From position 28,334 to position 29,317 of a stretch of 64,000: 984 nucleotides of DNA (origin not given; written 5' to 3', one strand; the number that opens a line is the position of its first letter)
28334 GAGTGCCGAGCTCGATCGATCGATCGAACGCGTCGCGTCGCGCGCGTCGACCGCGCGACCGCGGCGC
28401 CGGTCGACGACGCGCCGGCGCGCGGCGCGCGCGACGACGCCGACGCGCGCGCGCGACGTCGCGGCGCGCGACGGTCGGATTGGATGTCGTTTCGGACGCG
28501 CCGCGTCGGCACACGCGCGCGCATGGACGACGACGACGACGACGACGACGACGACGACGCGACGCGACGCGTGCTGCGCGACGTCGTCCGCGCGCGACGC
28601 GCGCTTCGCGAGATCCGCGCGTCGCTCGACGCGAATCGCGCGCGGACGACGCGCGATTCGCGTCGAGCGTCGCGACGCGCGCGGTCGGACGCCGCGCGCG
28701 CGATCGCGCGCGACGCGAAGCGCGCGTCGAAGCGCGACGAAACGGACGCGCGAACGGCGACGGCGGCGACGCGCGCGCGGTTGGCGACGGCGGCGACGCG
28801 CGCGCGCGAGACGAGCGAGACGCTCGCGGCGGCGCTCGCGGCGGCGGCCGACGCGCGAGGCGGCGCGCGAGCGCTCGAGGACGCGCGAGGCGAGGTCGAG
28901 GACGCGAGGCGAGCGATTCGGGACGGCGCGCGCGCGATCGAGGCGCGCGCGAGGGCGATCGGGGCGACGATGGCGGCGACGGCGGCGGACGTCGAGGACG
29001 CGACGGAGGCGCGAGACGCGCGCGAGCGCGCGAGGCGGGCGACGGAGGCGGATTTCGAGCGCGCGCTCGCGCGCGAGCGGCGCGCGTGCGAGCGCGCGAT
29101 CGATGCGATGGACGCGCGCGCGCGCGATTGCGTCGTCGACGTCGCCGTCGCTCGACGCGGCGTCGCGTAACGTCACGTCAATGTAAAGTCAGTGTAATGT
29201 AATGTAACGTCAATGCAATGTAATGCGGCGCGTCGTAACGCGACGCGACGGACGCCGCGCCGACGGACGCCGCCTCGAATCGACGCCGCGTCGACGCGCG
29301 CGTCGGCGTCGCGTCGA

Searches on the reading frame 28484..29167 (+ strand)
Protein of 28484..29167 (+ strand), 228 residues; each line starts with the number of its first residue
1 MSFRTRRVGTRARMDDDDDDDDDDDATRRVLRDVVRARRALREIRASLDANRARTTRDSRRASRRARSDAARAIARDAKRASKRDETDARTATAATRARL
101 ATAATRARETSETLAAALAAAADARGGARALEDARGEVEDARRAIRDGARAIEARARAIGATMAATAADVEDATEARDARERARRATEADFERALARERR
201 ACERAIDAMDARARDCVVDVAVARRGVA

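Call 7: find_encoding_contigs(protein=window:28523-29167:+, flank=10000)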
Protein window:28523-29167:+ (215 aa): 5 contigs read that carry it; 5 places shown.
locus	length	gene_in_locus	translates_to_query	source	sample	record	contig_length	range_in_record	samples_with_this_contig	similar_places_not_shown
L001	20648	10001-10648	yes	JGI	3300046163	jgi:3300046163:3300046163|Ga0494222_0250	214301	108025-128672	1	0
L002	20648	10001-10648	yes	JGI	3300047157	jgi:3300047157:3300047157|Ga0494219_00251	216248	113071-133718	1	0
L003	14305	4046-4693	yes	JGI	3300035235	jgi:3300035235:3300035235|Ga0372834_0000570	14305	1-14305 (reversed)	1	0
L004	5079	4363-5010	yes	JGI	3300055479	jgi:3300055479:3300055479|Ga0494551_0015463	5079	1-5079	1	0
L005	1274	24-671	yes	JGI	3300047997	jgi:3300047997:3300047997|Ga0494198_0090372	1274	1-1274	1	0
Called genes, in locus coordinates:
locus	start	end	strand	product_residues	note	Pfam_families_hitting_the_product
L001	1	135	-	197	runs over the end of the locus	-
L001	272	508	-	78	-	-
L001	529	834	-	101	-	-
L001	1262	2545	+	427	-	-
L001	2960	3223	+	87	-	-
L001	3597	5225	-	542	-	PF22660:RS_preATP-grasp-like, PF02222:ATP-grasp, PF07478:Dala_Dala_lig_C, PF17769:PurK_C, PF00731:AIRC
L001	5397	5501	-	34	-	-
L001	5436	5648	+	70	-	-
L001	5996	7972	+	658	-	PF00069:Pkinase, PF07714:PK_Tyr_Ser-Thr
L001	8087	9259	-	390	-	PF00069:Pkinase, PF07714:PK_Tyr_Ser-Thr, PF01636:APH (faint), PF03109:ABC1, PF00069:Pkinase, PF00433:Pkinase_C (weak)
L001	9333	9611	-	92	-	-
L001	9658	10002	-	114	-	-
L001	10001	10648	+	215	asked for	-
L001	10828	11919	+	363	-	PF00398:RrnaAD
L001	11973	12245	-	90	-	PF15795:Spec3 (faint)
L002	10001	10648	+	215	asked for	-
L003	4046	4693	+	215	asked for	-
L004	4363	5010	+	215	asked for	-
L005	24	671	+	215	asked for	-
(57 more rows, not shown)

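Call 15: find_homologous_proteins(query=window:28484-29167:+, max_evalue=0.001)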
Query window:28484-29167:+ (228 aa): 2 proteins with E <= 0.001 among 8000 candidates.
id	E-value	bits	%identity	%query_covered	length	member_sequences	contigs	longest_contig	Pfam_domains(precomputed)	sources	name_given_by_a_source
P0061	7.0e-14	70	89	24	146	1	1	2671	-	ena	-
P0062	1.5e-11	63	79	25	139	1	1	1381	PF00398.27,PF13489.13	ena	-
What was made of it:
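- No annotated homologue was found (call 15).
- Tried and rejected: A homologue search with the 228-aa ORF (call 15).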

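Call 18: find_encoding_contigs(protein=P0062, flank=10000)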
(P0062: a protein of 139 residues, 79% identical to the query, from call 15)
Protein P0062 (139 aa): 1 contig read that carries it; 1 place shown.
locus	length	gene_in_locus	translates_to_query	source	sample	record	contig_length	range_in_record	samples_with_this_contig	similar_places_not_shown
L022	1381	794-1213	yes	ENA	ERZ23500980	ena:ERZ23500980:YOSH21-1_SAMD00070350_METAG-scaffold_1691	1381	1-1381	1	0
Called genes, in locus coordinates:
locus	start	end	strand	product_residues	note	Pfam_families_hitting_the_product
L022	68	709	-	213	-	PF10294:Methyltransf_16 (faint)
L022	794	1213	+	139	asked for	PF00398:RrnaAD, PF13489:Methyltransf_23 (weak)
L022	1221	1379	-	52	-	?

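Call 19: find_encoding_contigs(protein=P0061, flank=10000)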
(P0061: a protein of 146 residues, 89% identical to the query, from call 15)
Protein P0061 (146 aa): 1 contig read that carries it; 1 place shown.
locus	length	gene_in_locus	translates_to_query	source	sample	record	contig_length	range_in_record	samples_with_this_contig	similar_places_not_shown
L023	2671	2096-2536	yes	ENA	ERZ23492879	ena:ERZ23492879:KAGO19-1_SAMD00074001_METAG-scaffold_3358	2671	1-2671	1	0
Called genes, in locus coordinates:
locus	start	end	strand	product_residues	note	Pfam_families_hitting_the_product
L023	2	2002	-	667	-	?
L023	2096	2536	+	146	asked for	-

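Call 41: search_protein_families(library=pfam, proteins=[window:28484-29167:+], max_evalue=0.1)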
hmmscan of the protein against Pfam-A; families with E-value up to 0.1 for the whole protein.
window:28484-29167:+ (228 aa): 0 families
